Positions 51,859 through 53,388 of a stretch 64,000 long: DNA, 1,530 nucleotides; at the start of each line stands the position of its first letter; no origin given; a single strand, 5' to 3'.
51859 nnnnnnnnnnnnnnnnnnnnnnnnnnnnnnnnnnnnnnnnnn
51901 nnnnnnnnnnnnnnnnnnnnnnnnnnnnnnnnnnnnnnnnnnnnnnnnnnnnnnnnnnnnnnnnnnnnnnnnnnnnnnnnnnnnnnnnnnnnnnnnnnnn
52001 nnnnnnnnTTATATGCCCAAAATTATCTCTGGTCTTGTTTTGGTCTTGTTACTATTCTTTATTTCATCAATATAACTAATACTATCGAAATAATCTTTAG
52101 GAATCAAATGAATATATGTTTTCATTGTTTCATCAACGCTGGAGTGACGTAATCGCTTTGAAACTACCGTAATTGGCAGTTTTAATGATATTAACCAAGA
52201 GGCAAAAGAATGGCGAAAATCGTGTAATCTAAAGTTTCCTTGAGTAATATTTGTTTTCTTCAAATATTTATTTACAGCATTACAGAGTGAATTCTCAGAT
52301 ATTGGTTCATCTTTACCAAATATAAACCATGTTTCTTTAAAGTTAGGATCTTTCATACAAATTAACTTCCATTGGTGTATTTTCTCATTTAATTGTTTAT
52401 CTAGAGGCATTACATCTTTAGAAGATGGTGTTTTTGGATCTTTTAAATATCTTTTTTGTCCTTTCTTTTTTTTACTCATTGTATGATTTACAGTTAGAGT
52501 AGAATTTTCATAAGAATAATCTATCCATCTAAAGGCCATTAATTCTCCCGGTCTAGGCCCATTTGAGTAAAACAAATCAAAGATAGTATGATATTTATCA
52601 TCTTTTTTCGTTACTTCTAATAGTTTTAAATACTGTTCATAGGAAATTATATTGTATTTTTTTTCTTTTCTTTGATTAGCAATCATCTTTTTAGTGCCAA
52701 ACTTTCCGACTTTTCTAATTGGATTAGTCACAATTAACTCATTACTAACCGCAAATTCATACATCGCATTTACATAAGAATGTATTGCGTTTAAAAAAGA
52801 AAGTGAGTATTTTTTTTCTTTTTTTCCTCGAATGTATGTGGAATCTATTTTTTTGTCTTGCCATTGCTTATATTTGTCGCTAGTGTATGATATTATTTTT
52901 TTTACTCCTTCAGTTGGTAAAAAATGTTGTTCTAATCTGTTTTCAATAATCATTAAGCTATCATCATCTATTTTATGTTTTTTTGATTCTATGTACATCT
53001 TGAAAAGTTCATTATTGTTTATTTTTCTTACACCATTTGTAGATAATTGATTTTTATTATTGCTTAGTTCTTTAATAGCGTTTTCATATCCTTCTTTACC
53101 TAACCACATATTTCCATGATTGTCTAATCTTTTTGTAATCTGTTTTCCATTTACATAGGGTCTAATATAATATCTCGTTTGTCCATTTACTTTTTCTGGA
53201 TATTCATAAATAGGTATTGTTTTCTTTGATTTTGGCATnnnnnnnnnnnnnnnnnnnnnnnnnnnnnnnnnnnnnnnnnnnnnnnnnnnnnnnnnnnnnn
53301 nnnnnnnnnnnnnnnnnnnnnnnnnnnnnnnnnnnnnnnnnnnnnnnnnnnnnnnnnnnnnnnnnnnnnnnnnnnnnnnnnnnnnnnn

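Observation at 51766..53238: tRNA-Met/tRNA-Leu(TAG) operon with integrase abutting tRNA-Leu: classic phage integration site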

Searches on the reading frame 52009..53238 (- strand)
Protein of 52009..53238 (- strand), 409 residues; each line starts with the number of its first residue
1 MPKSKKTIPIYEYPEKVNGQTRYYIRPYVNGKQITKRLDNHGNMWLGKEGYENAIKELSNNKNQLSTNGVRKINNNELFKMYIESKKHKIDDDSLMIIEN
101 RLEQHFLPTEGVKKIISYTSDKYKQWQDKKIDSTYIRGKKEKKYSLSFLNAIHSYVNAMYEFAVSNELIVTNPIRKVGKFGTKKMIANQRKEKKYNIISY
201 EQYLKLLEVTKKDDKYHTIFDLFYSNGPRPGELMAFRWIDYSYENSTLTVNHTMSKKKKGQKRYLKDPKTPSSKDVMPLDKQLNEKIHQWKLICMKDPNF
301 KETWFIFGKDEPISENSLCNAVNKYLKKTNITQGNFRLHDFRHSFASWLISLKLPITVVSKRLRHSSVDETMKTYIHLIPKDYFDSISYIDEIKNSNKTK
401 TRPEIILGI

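Call 7: search_protein_families(library=pfam, proteins=[window:52009-53238:-])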
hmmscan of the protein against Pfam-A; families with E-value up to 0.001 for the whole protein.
window:52009-53238:- (409 aa): 1 family
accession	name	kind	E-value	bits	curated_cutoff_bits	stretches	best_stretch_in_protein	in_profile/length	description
PF00589.27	Phage_integrase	-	3.9e-20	72.8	27.1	1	200-378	5-168/172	Phage integrase family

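Call 8: search_protein_families(library=phrogs, proteins=[window:52009-53238:-])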
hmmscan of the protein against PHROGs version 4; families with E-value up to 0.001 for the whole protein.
window:52009-53238:- (409 aa): 4 families
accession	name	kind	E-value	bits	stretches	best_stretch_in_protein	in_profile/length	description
phrog_1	-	integration and excision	9.8e-54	184.6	1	3-399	104-456/611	integrase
phrog_216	-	integration and excision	3.1e-27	96.5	1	150-397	16-244/301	integrase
phrog_7685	-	integration and excision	8.3e-11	42.9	1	272-393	126-238/240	integrase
phrog_35951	-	unknown function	1.6e-06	29.5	1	324-402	11-86/97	-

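Call 11: find_encoding_contigs(protein=window:52009-53238:-, flank=10000, max_places=10)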
Protein window:52009-53238:- (409 aa): 9 contigs read that carry it; 8 places shown.
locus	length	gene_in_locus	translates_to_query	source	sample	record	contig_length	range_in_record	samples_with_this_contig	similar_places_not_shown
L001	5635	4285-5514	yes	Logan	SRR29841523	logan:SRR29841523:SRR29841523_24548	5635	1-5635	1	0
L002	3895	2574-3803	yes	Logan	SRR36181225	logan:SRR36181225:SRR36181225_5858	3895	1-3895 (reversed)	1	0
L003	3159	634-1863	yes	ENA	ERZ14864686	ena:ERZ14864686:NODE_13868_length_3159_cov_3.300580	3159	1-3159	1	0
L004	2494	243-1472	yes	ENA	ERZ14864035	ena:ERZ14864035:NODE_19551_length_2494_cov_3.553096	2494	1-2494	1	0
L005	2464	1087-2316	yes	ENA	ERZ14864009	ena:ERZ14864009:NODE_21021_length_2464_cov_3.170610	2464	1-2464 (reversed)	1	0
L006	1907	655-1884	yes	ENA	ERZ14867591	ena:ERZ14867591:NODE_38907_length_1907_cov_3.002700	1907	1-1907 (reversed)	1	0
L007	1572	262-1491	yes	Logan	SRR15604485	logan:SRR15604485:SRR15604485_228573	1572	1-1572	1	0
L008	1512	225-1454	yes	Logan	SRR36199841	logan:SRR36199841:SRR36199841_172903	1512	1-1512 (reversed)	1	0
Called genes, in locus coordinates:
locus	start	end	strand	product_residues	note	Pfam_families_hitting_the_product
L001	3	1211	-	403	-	?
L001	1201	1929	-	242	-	PF09524:Phg_2220_C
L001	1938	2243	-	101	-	PF13560:HTH_31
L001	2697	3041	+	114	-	PF12844:HTH_19, PF13560:HTH_31, PF01381:HTH_3, PF07022:Phage_CI_repr (weak), PF13443:HTH_26 (faint)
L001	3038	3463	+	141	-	-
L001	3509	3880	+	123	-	-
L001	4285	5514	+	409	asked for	PF00589:Phage_integrase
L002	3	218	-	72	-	?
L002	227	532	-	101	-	PF13560:HTH_31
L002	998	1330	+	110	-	PF12844:HTH_19, PF13560:HTH_31, PF01381:HTH_3, PF07022:Phage_CI_repr (weak), PF13443:HTH_26 (faint)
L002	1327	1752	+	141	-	-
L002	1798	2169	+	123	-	-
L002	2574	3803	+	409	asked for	PF00589:Phage_integrase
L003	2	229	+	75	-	?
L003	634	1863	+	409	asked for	PF00589:Phage_integrase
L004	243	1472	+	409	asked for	PF00589:Phage_integrase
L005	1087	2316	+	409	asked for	PF00589:Phage_integrase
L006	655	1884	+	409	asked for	PF00589:Phage_integrase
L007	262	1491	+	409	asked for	PF00589:Phage_integrase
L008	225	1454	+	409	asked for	PF00589:Phage_integrase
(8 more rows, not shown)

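Call 14: find_related_loci(query=window:52009-53238:-, collection=viral_contigs, flank=10000)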
Query window:52009-53238:- (409 aa) in viral_contigs; peptide patterns used: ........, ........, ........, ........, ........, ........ (x = any residue, [..] = any of these).
4 stretches matched a pattern, but none encodes a relative of the query by tblastn (E <= 1e-3).

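Call 32: search_solved_structures(query=window:52009-53238:-, max_evalue=0.01, show_alignments=2)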
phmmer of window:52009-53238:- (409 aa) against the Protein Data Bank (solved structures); distinct sequences matched with E-value up to 0.01: 5.
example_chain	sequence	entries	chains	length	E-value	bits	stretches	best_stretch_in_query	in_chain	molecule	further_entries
2a3v_A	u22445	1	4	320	0.00064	22.2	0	314-381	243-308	site-specific recombinase IntI4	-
6en0_A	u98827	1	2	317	0.00098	21.6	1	140-377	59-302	Int protein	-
6emy_A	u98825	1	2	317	0.00098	21.6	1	140-377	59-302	Int protein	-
3nkh_A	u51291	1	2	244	0.002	20.6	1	225-394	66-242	Integrase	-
6emz_A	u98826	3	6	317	0.0026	20.2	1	140-377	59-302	Int protein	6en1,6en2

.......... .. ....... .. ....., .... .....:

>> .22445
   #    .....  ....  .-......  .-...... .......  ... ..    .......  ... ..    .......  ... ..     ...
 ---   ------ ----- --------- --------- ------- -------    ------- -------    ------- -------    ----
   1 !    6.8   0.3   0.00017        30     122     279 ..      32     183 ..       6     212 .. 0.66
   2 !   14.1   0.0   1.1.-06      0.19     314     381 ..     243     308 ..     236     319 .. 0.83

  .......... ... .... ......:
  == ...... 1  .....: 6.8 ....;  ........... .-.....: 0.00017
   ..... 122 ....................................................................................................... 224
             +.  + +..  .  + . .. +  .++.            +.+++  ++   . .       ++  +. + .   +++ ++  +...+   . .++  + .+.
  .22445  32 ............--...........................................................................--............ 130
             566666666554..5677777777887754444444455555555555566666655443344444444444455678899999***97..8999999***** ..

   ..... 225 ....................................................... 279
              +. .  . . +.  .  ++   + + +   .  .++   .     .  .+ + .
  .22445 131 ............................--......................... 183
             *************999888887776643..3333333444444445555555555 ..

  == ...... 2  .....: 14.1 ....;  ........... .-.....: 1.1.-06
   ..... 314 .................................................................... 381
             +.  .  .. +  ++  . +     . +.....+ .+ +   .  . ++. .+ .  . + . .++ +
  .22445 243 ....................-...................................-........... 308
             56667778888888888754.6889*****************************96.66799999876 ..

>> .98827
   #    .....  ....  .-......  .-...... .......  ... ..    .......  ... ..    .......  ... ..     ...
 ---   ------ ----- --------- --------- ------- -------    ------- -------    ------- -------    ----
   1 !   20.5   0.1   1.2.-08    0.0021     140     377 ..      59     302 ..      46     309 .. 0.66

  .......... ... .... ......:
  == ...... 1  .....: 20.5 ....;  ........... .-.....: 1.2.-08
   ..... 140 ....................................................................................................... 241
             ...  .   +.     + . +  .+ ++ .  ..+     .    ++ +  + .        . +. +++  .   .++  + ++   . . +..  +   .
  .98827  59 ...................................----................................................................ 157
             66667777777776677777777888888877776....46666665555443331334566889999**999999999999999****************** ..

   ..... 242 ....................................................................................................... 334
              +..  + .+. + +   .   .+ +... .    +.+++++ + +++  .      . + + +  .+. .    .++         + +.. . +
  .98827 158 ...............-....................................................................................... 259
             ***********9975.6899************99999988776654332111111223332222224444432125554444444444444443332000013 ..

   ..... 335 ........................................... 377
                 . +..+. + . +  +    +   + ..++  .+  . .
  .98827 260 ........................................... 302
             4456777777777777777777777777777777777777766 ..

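Call 34: find_related_loci(query=window:52009-53238:-, collection=metagenome_contigs, flank=10000)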
Query window:52009-53238:- (409 aa) in metagenome_contigs; peptide patterns used: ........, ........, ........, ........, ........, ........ (x = any residue, [..] = any of these).
32 stretches matched a pattern, but none encodes a relative of the query by tblastn (E <= 1e-3).

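Call 36: find_homologous_proteins(query=window:52009-53238:-, max_evalue=1e-10)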
Query window:52009-53238:- (409 aa): 41 proteins with E <= 1e-10 among 3055 candidates.
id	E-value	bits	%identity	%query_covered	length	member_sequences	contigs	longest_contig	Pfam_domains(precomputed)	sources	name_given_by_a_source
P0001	1.4e-272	922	100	100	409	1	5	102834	PF00589.28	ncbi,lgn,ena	-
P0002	4.0e-201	686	76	99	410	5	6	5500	PF00589.28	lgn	-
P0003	2.1e-181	621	67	99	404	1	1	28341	PF00589.28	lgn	-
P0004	3.1e-178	611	68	99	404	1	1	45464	PF00589.28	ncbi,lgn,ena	-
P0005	2.2e-177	608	67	99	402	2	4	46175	PF00589.28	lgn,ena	-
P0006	3.3e-152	525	59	99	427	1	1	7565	PF00589.28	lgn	-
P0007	1.0e-113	399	49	98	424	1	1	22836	PF00589.28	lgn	-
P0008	5.9e-97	343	45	95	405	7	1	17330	PF00589.28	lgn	-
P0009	1.9e-74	269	40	96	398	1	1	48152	PF00589.28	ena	-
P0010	9.0e-74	267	39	98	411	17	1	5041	PF00589.28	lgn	-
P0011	1.4e-65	240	39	92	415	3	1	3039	PF00589.28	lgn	-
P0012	1.4e-61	227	36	92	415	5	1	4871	PF00589.28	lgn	-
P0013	2.2e-61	226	38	92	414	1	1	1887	PF00589.28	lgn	-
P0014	9.7e-61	224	44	67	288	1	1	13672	PF00589.28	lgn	-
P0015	7.4e-56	208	36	92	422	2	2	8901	PF00589.28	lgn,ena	-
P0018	3.1e-48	183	33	99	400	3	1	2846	PF14659.13,PF00589.28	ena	-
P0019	5.7e-48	182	31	96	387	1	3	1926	PF00589.28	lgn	-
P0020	3.9e-46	176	32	96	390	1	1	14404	PF00589.28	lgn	-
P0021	1.4e-44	171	32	93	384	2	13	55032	PF14659.13,PF00589.28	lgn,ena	-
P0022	6.4e-42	162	30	93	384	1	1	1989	PF14659.13,PF00589.28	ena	-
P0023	7.3e-42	162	30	93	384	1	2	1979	PF14659.13,PF00589.28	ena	-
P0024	1.6e-41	161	30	96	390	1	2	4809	PF14659.13,PF00589.28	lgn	-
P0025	2.4e-41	160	29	96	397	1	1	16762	PF00589.28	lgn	-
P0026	1.4e-39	155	32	93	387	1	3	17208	PF14659.13,PF00589.28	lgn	-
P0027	9.1e-36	142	30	93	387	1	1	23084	PF14659.13,PF00589.28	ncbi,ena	-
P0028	4.3e-34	136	30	92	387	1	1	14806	PF00589.28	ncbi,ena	-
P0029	6.7e-33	133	28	93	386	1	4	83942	PF14659.13,PF00589.28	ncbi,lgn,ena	-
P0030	6.1e-31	126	28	92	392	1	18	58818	PF14659.13,PF00589.28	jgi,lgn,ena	-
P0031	5.1e-30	123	30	96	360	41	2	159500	PF14659.13,PF00589.28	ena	-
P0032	3.8e-26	110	26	78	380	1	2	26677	PF14659.13,PF00589.28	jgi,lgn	jgi:integrase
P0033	5.9e-26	110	29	91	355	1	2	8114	PF14659.13,PF00589.28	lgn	-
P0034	1.3e-23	102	29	95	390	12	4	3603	PF00589.28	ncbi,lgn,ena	-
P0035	1.9e-23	101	25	75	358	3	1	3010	PF14659.13,PF14657.13,PF00589.28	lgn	-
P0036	5.7e-20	90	28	95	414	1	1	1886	PF00589.28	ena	-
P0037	1.0e-18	86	32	61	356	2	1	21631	PF14657.13,PF00589.28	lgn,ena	-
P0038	5.5e-17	80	29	88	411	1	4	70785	PF00589.28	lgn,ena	-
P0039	7.9e-17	80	26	74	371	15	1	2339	PF14659.13,PF14657.13,PF00589.28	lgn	-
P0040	4.1e-14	71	25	74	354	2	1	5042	PF14659.13,PF14657.13,PF22022.3,PF00589.28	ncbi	-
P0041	8.2e-14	70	23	75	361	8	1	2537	PF14659.13,PF14657.13,PF00589.28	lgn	-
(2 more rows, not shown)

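Call 37: find_encoding_contigs(protein=P0004, flank=10000, max_places=4)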
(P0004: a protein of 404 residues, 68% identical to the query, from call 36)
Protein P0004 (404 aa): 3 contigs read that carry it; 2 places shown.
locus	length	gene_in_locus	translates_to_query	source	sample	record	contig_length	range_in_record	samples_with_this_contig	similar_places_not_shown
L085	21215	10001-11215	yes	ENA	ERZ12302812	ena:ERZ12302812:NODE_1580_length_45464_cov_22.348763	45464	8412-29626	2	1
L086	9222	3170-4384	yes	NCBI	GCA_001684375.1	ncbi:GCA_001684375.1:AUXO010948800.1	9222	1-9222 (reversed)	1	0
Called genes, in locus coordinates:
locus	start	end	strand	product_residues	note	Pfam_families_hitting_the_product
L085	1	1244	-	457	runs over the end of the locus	PF11443:DUF2828, PF25043:DUF7788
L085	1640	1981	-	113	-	-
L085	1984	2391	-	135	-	PF00436:SSB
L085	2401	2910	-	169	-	-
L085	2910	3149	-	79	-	-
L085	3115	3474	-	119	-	-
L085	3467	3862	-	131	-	-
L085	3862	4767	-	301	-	PF12705:PDDEXK_1 (weak)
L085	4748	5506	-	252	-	-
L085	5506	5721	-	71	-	-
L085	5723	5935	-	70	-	-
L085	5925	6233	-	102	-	-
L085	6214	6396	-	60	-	-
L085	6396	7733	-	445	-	PF00772:DnaB (faint), PF13481:AAA_25 (weak), PF03796:DnaB_C, PF06745:ATPase (faint)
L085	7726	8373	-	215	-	PF13730:HTH_36, PF09524:Phg_2220_C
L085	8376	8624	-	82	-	PF13560:HTH_31, PF12844:HTH_19, PF01381:HTH_3, PF13443:HTH_26 (weak)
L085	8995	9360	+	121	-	PF12844:HTH_19, PF13560:HTH_31, PF01381:HTH_3, PF07022:Phage_CI_repr (weak)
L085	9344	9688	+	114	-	-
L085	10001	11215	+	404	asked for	PF00589:Phage_integrase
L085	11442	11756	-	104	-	-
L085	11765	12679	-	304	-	PF05257:CHAP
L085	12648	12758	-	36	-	-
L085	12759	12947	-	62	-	-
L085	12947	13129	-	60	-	-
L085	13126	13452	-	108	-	-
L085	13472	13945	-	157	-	-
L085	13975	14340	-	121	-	PF21939:Gp10_C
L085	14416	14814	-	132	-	-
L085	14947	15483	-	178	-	-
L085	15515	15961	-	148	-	-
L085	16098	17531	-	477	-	PF05895:DUF859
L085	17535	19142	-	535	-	-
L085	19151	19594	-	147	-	-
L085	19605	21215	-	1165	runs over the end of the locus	-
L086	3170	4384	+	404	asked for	PF00589:Phage_integrase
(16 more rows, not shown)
